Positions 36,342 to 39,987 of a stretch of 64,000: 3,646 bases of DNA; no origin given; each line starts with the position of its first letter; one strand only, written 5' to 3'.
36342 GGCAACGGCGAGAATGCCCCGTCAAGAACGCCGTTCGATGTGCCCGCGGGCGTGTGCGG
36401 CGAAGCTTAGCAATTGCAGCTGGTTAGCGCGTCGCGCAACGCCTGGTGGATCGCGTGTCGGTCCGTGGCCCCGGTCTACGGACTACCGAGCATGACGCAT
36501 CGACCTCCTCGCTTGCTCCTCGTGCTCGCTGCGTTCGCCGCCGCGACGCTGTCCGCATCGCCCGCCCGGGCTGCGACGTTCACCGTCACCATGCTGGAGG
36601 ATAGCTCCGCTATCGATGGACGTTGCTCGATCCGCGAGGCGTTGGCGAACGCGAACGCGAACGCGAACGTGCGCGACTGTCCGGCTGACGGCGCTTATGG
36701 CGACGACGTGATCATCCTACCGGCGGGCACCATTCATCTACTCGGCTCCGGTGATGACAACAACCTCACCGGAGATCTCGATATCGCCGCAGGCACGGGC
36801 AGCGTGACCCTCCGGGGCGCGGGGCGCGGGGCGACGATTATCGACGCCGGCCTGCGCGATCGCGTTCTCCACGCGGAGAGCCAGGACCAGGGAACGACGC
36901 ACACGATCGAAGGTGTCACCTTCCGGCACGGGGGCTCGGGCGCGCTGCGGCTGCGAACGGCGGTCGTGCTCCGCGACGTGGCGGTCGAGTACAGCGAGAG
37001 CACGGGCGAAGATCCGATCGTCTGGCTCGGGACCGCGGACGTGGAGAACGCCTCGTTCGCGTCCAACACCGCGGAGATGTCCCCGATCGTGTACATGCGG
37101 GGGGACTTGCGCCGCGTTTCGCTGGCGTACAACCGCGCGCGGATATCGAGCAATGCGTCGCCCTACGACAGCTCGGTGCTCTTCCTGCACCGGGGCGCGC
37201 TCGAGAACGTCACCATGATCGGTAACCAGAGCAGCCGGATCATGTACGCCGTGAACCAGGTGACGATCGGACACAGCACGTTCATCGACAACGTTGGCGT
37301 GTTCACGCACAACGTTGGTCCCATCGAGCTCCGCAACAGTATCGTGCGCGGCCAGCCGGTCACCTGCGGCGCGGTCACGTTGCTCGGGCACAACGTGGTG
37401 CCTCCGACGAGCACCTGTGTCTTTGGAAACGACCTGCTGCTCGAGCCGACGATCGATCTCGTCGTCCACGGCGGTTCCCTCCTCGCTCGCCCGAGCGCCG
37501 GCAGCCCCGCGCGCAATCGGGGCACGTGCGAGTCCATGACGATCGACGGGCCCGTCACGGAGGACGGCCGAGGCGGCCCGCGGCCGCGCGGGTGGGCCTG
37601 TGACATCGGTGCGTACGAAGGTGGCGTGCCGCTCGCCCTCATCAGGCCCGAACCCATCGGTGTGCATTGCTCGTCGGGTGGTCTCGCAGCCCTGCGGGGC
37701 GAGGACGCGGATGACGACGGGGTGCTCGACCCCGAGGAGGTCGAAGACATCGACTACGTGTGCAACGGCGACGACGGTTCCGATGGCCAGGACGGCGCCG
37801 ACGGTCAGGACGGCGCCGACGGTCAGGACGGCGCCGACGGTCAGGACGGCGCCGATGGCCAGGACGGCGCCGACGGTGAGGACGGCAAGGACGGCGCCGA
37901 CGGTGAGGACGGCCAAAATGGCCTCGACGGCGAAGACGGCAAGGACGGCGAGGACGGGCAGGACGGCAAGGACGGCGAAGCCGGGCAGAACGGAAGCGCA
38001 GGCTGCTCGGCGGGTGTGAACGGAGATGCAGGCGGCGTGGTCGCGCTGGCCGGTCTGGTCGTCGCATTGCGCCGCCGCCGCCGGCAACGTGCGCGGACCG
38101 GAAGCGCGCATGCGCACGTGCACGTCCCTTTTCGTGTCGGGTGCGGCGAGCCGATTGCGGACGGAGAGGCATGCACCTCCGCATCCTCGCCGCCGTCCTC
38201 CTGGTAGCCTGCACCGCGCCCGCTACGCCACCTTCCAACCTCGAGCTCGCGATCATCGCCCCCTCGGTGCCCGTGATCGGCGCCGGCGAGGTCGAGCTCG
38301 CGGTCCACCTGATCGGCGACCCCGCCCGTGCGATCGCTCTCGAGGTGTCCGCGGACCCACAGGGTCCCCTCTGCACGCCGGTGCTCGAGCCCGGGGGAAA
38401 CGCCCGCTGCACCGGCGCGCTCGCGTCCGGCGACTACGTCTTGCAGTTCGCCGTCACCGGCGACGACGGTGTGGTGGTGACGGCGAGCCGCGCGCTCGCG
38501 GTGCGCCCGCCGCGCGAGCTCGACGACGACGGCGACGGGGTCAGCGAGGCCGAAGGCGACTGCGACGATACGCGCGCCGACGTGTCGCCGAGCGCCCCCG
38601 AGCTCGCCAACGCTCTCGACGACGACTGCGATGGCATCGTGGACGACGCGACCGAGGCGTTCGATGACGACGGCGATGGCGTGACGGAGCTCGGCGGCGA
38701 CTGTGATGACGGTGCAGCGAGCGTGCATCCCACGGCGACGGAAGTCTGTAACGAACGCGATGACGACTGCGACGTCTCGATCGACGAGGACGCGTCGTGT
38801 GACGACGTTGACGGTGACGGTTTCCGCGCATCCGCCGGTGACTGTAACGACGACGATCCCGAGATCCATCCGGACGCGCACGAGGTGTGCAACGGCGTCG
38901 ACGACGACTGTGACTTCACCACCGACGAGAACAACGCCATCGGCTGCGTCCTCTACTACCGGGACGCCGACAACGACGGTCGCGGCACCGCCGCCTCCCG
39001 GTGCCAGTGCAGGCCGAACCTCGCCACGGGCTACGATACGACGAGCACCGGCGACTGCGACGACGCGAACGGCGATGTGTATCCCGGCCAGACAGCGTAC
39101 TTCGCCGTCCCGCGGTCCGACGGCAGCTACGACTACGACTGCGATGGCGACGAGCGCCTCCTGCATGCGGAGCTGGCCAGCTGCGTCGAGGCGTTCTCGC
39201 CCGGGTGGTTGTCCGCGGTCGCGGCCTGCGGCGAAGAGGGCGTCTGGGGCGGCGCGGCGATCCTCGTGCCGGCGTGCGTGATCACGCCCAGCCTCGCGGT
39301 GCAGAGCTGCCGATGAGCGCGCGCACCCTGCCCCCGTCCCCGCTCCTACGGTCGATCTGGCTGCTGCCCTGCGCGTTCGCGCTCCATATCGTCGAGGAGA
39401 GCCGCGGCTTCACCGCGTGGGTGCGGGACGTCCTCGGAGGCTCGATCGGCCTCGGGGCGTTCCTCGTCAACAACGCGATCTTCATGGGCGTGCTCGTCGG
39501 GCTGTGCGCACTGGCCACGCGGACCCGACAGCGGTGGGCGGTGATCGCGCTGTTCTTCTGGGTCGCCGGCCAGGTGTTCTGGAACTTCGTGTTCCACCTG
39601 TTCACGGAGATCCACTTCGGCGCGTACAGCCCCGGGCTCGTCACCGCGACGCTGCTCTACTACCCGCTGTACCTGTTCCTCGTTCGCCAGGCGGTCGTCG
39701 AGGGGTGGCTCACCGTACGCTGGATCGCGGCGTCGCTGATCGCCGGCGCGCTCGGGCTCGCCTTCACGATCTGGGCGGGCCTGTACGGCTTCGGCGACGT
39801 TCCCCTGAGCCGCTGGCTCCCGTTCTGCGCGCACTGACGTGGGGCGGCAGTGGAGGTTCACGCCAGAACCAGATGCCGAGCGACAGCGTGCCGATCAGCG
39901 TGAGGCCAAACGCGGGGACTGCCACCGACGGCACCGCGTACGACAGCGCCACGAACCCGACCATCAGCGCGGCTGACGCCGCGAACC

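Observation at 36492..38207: Mosaic secreted protein: CSLREA motif + beta-helix + collagen-like 18-bp tandem repeats + MYXO-CTERM-like anchor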

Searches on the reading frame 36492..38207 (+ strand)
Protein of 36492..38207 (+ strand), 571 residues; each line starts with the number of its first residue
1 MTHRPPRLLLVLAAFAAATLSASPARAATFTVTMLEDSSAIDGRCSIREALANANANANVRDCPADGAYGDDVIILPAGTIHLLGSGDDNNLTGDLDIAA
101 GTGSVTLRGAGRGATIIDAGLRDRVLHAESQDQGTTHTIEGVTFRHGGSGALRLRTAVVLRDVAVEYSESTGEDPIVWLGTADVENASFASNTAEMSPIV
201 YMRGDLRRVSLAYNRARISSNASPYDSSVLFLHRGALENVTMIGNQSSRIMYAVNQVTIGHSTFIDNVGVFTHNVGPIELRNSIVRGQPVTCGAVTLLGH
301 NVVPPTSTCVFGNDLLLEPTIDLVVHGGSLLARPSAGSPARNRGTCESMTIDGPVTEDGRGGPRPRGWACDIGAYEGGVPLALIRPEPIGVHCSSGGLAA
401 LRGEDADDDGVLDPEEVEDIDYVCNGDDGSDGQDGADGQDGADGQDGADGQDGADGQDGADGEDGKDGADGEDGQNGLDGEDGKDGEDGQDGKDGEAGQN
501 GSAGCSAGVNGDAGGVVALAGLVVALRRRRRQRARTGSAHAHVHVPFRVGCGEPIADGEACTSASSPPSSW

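Call 4: search_protein_families(library=ncbifam, proteins=[window:36492-38207:+], max_evalue=1)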
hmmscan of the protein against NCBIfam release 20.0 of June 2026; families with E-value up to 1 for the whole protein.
window:36492-38207:+ (571 aa): 10 families
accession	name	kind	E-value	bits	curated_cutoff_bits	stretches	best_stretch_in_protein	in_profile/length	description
NF038329.2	gly_rich_SclB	equivalog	6.4e-16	58.3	325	1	402-504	242-337/442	LPXTG-anchored collagen-like adhesin Scl2/SclB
NF041518.1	choice_anch_Q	domain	2.7e-10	40.4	25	1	327-376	11-56/58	choice-of-anchor Q domain-containing protein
NF038330.1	adhesin_SclA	exception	9.3e-10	38.7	400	1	423-514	150-240/405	LPXTG-anchored collagen-like adhesin Scl1/SclA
TIGR03901.2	MYXO-CTERM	domain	0.00026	21.3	20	1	501-531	2-34/34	MYXO-CTERM sorting domain-containing protein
NF038313.3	HisXaaSer_A4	exception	0.004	18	55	1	424-462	53-91/93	His-Xaa-Ser repeat protein HxsA4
TIGR04212.1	GlyGly_RbtA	equivalog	0.029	12.6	295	1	18-59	9-51/605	rhombotarget A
TIGR03382.1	GC_trans_RRR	domain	0.031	14.9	15.85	1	504-531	1-27/27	MYXO-CTERM sorting domain-containing protein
NF046116.1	adhesin_Lcl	equivalog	0.082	11.4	500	1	425-514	74-162/431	collagen-like adhesin Lcl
TIGR01945.1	rnfC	subfamily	0.11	11.1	245.95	1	251-306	241-297/435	RnfABCDGE type electron transport complex subunit C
TIGR04214.1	CSLREA_Nterm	domain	0.3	11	25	1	30-55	1-27/27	CSLREA domain-containing protein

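Call 5: search_protein_families(library=pfam, proteins=[window:36492-38207:+], max_evalue=1)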
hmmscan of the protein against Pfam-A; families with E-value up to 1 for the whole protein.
window:36492-38207:+ (571 aa): 3 families
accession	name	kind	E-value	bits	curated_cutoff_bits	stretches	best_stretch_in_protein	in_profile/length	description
PF01391.23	Collagen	-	4.4e-12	46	27.2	2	426-480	4-58/60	Collagen triple helix repeat (20 copies)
PF23657.1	DUF7151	-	3.5e-10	40.1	27.2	1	384-424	6-46/46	Domain of unknown function (DUF7151)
PF13229.12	Beta_helix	-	0.063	13.3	25.9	1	215-289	68-138/158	Right handed beta helix region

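Call 6: find_homologous_proteins(query=window:36492-38207:+, max_evalue=0.001)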
Query window:36492-38207:+ (571 aa): 2005 proteins with E <= 0.001 among 8000 candidates; the best 120 are listed.
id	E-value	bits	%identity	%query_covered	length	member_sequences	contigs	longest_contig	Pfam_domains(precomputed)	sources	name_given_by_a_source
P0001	3.0e-76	275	47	15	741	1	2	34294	PF01391.24,PF23657.2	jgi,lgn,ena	-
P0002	2.5e-66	242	53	15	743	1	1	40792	PF01391.24,PF23657.2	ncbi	-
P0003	9.1e-56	208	38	23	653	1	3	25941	PF01391.24,PF23657.2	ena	-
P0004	2.2e-55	206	40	25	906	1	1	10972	PF23657.2,PF13205.13,PF10058.15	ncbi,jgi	-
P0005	2.6e-49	186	51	10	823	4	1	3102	PF23657.2,PF00415.25,PF13540.13,PF25384.2,PF25390.2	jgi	-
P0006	2.7e-45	173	45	25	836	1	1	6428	PF01391.24,PF23657.2,PF00415.25,PF13540.13,PF25390.2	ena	-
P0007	1.0e-42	164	31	16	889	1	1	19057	PF01391.24,PF23657.2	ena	-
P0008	5.4e-40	155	64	12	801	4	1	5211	PF01391.24,PF13306.13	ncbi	-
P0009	3.3e-38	150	51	23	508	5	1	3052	PF01391.24,PF23657.2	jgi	-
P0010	9.8e-38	148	54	14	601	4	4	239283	PF01391.24,PF23657.2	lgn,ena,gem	-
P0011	3.4e-36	143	47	17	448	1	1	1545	PF13405.13,PF01391.24,PF23657.2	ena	-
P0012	1.5e-35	141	57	13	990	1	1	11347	PF23657.2,PF13205.13,PF14289.12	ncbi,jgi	-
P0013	1.6e-35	141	61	12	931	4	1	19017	PF01391.24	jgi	-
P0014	2.5e-35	140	53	17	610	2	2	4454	PF01391.24,PF23657.2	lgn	-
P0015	2.4e-34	137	44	21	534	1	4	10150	PF23657.2,PF13540.13,PF25390.2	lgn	-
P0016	9.2e-34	135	66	14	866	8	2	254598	PF01391.24,PF13306.13,PF16378.11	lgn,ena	-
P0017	6.2e-33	132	32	24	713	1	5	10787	PF01391.24,PF23657.2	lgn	-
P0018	1.2e-32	131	46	17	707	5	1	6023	PF01391.24,PF23657.2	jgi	jgi:MYXO-CTERM domain-containing protein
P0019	6.0e-31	126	38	21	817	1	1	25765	PF01391.24,PF23657.2,PF19079.6,PF16371.13,PF03781.23,PF16378.11,PF25784.2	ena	-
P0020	2.9e-30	123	50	20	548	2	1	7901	PF01391.24,PF23657.2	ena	-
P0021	1.1e-29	122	52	18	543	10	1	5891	PF01391.24,PF23657.2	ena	-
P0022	1.8e-29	121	49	9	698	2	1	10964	PF23657.2,PF00415.25,PF13540.13,PF25384.2,PF25390.2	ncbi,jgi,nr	ncbi:MAG: hypothetical protein PF689_13045 [Deltaproteobacteria bacterium]|jgi:alpha-tubulin suppres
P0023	2.0e-29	121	52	11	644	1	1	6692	PF01391.24,PF19686.5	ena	-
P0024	5.6e-29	119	47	20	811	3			PF01391.24,PF23657.2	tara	tara:strand:+ start:2200 stop:4635 length:2436 start_codon:yes stop_codon:yes gene_type:complete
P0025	6.8e-29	119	51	18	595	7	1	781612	PF01391.24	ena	-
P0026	1.7e-28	118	51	12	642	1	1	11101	PF23657.2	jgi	jgi:hypothetical protein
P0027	2.9e-28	117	58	17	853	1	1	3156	PF01391.24,PF23657.2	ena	-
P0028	2.9e-28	117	36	20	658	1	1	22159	PF23657.2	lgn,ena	-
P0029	2.9e-28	117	44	21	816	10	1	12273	PF01391.24,PF23657.2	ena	-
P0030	3.1e-28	117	52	14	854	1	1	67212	PF01391.24,PF26696.1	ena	-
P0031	7.7e-28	115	57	17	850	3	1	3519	PF01391.24,PF23657.2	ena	-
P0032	8.7e-28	115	42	13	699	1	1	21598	PF01391.24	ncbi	-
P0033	8.8e-28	115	62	14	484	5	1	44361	PF01391.24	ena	-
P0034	1.0e-27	115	53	18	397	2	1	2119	PF01391.24,PF23657.2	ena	-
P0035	1.3e-27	115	36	23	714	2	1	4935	PF01391.24,PF23657.2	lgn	-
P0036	5.5e-27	113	55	14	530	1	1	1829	PF01391.24,PF23657.2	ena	-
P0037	1.6e-26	111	47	9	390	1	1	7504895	PF23657.2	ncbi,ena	-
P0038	2.6e-26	110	53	14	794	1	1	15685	PF01391.24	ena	-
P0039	4.6e-26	109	33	20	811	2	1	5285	PF01391.24,PF23657.2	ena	-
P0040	8.1e-26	109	58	19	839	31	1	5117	PF01391.24,PF23657.2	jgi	jgi:ELWxxDGT repeat protein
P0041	8.1e-26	109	66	12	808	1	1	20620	PF01391.24,PF13306.13,PF13855.13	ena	-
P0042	9.6e-26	108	42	13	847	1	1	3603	PF01391.24,PF16378.11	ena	-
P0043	1.1e-25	108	66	12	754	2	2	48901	PF01391.24,PF13306.13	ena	-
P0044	1.3e-25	108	51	17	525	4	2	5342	PF01391.24,PF23657.2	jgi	jgi:hypothetical protein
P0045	1.5e-25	108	49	19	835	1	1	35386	PF01391.24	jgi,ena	-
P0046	1.7e-25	108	46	11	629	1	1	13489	PF01391.24,PF23657.2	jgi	-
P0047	3.7e-25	107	62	15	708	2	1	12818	PF01391.24,PF00353.26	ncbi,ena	-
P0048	6.1e-25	106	52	20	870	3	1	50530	PF01391.24,PF23657.2,PF20541.4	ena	-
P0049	7.3e-25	106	61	12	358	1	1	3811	PF01391.24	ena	-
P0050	8.2e-25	105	63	11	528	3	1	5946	PF01391.24,PF13306.13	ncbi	-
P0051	3.8e-24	103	36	26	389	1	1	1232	PF01391.24,PF23657.2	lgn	-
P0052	3.8e-24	103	58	13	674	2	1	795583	PF01391.24,PF23657.2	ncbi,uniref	ncbi:hypothetical protein [Vulgatibacter sp.]|uniref:DUF7151 family protein n=1 Tax=Vulgatibacter sp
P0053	4.8e-24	103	36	20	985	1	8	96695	PF01391.24,PF22237.4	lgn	-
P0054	6.9e-24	102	34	30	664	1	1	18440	PF01391.24,PF23657.2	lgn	-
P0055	8.0e-24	102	49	25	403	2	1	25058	PF01391.24,PF23657.2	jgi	jgi:uncharacterized protein (TIGR03382 family)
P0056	1.2e-23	101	43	21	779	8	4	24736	PF01391.24,PF16378.11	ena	-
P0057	1.2e-23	101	44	12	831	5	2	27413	PF01391.24,PF13306.13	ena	-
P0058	1.4e-23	101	55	14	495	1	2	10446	PF01391.24,PF23657.2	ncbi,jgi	ncbi:MAG: hypothetical protein RLZZ299_1175 [Pseudomonadota bacterium]|jgi:hypothetical protein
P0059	1.5e-23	101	65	11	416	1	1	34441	PF01391.24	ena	-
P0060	3.3e-23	100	32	25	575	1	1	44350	PF23657.2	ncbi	ncbi:MAG: hypothetical protein Tsb0034_11900 [Ekhidna sp.]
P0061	3.4e-23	100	47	14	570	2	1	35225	PF01391.24,PF02012.27,PF16378.11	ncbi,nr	ncbi:MAG: hypothetical protein IJX11_00395, partial [Bacteroidales bacterium]|nr:hypothetical protei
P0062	3.6e-23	100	63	14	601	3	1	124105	PF01391.24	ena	-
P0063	5.1e-23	99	60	14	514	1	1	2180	PF01391.24,PF23657.2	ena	-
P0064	9.6e-23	99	71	10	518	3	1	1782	PF01391.24,PF23657.2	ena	-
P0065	9.7e-23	99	60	13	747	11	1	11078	PF01391.24,PF13306.13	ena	-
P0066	2.0e-22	98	36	19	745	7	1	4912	PF01391.24,PF09479.17,PF02012.27,PF16378.11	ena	-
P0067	2.0e-22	97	47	11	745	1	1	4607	PF01391.24,PF09479.17,PF02012.27,PF16378.11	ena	-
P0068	2.1e-22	97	61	15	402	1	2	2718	PF01391.24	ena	-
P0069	2.7e-22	97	38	19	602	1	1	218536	PF01391.24,PF23657.2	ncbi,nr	ncbi:MAG: hypothetical protein QGI21_02545, partial [Candidatus Poseidoniaceae archaeon]|nr:hypothet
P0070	3.1e-22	97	61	13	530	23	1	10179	PF01391.24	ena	-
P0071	5.1e-22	96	57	20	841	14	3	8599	PF01391.24,PF23657.2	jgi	jgi:ELWxxDGT repeat protein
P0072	5.7e-22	96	52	18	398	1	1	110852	PF01391.24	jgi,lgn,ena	-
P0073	7.4e-22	96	72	12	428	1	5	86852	PF01391.24,PF16378.11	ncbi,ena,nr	ncbi:MAG: hypothetical protein IKZ91_03335 [Bacteroidales bacterium]|nr:hypothetical protein [Bacter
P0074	8.6e-22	95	41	16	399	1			PF01391.24,PF16378.11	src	-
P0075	9.3e-22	95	36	23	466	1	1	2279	PF01391.24,PF23657.2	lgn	-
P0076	1.2e-21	95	44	23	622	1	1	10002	PF01391.24,PF23657.2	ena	-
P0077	1.4e-21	95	75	11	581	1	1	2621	PF01391.24,PF23657.2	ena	-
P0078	2.5e-21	94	40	27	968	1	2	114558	PF01391.24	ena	-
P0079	2.6e-21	94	62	14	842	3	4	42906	PF01391.24,PF14537.12,PF14522.12,PF22113.2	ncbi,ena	-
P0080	2.7e-21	94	57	12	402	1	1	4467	PF01391.24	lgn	-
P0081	3.4e-21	93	61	14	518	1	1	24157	PF01391.24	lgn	-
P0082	4.2e-21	93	49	14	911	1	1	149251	PF01391.24,PF26696.1,PF11999.14,PF24815.2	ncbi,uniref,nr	ncbi:ice-binding family protein [Maribacter sp. ACAM166]|uniref:ice-binding family protein n=1 Tax=M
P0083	4.6e-21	93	43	13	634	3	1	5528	PF01391.24,PF16378.11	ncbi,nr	ncbi:MAG: hypothetical protein J6S01_08865, partial [Bacteroidales bacterium]|nr:hypothetical protei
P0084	4.7e-21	93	51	13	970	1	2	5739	PF01391.24,PF09479.17,PF19686.5,PF00963.25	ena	-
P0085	5.9e-21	93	64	15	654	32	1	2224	PF01391.24,PF19789.7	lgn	-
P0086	8.0e-21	92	46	20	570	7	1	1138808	PF01391.24,PF23657.2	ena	-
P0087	8.8e-21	92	46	19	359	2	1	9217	PF01391.24,PF23657.2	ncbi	ncbi:MAG: DUF7151 family protein, partial [Poseidonia sp.]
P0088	9.6e-21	92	47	23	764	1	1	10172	PF01391.24,PF23657.2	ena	-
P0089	9.8e-21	92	49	18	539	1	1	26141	PF01391.24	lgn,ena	-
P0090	1.2e-20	92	38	20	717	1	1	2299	PF09603.16,PF01391.24,PF16378.11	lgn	-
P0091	1.6e-20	91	60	16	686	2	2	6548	PF01391.24,PF00353.26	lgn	-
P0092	1.8e-20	91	65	14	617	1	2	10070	PF01391.24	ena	-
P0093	1.8e-20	91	31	13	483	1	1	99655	PF01391.24,PF23657.2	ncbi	ncbi:MAG: DUF7151 family protein, partial [Myxococcota bacterium]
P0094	2.2e-20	91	45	15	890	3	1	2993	PF01391.24,PF16378.11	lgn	-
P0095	2.4e-20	91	45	9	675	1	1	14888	PF23657.2,PF01030.32,PF23952.2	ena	-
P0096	2.5e-20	91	51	24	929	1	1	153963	PF01391.24,PF23657.2,PF25059.2,PF25564.1,PF16323.12,PF00041.28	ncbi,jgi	jgi:uncharacterized protein (TIGR03382 family)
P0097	2.9e-20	90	58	16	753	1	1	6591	PF01391.24,PF23657.2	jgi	jgi:hypothetical protein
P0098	3.3e-20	90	45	18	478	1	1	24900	PF01391.24,PF23657.2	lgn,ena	-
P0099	3.6e-20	90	52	14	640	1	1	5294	PF01391.24,PF26696.1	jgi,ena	-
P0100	6.6e-20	89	45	12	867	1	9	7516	PF01391.24,PF23657.2,PF19789.7,PF04885.20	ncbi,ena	-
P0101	7.7e-20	89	59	9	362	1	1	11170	PF01391.24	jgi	-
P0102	8.2e-20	89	56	14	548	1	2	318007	PF01391.24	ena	-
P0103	8.6e-20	89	54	14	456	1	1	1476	PF01391.24,PF23657.2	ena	-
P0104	9.3e-20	89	49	18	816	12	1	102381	PF01391.24,PF23657.2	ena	-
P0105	9.7e-20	89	40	14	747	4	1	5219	PF01391.24,PF09479.17,PF02012.27,PF16378.11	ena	-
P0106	1.0e-19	89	51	13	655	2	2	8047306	PF23657.2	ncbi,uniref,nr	ncbi:hypothetical protein FIV42_24090 [Persicimonas caeni]|uniref:DUF7151 domain-containing protein 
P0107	1.3e-19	88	66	10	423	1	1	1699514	PF01391.24,PF23657.2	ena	-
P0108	1.5e-19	88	57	15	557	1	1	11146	PF01391.24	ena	-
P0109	1.5e-19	88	37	28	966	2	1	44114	PF01391.24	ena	-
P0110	1.5e-19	88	36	23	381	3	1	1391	PF01391.24,PF23657.2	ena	-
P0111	1.7e-19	88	61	15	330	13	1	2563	PF01391.24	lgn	-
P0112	1.9e-19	88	39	13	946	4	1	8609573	PF01391.24,PF26696.1,PF13884.12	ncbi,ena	-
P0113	2.1e-19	87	45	18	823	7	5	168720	PF01391.24,PF23657.2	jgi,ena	jgi:ELWxxDGT repeat protein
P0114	2.6e-19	87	59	14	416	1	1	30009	PF01391.24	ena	-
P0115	3.0e-19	87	52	11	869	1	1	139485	PF01391.24,PF13306.13,PF16378.11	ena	-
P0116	3.3e-19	87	51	14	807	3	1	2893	PF01391.24,PF23657.2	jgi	-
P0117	3.6e-19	87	38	19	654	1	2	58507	PF01391.24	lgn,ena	-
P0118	3.7e-19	87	42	19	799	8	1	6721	PF01391.24,PF23657.2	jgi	-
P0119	4.2e-19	86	57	12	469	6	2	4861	PF01391.24,PF23657.2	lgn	-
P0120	4.6e-19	86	60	10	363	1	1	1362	PF01391.24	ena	-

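Call 15: find_encoding_contigs(protein=window:36492-38204:+, flank=10000, max_places=6)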
Protein window:36492-38204:+ (571 aa): no gene with exactly this product is on record in the collection.

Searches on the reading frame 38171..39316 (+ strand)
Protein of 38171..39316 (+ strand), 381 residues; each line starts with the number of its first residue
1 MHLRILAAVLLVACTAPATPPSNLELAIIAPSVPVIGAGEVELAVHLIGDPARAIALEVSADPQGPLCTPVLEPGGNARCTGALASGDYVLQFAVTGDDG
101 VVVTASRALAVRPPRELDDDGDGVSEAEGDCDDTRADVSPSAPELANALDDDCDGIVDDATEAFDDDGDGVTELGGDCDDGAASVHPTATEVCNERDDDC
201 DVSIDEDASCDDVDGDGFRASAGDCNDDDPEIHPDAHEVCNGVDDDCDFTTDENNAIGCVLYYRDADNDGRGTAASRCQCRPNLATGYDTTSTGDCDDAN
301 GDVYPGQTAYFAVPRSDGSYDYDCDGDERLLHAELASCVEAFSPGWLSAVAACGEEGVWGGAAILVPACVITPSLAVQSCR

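Call 4: search_protein_families(library=ncbifam, proteins=[window:38171-39316:+], max_evalue=1)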
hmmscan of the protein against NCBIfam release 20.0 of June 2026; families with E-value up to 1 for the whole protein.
window:38171-39316:+ (381 aa): 1 family
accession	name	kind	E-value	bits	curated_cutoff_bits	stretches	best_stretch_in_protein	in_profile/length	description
NF010151.0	PRK13628.1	equivalog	0.66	8.9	308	1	347-369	331-354/407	serine/threonine transporter SstT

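Call 5: search_protein_families(library=pfam, proteins=[window:38171-39316:+], max_evalue=1)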
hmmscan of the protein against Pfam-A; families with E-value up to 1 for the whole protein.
window:38171-39316:+ (381 aa): 1 family
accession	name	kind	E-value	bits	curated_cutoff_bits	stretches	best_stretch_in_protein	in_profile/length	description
PF11617.13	Cu-binding_MopE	-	2.2e-20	73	27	3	177-206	1-30/30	Putative metal-binding motif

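Call 16: find_encoding_contigs(protein=window:38171-39313:+, flank=10000, max_places=6)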
Protein window:38171-39313:+ (381 aa): no gene with exactly this product is on record in the collection.

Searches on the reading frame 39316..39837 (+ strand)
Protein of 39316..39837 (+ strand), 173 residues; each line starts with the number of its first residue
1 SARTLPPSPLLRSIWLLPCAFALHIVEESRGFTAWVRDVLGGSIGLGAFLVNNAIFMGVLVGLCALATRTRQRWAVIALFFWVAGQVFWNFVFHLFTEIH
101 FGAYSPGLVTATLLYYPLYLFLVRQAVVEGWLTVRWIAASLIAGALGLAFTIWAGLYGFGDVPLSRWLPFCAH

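Call 22: search_protein_families(library=pfam, proteins=[window:39316-39837:+], max_evalue=0.001)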
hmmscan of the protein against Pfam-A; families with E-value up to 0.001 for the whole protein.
window:39316-39837:+ (173 aa): 1 family
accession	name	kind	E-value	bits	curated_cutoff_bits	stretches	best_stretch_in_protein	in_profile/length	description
PF13787.11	HXXEE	-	7.1e-13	49.8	25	1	15-121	1-113/114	Protein of unknown function with HXXEE motif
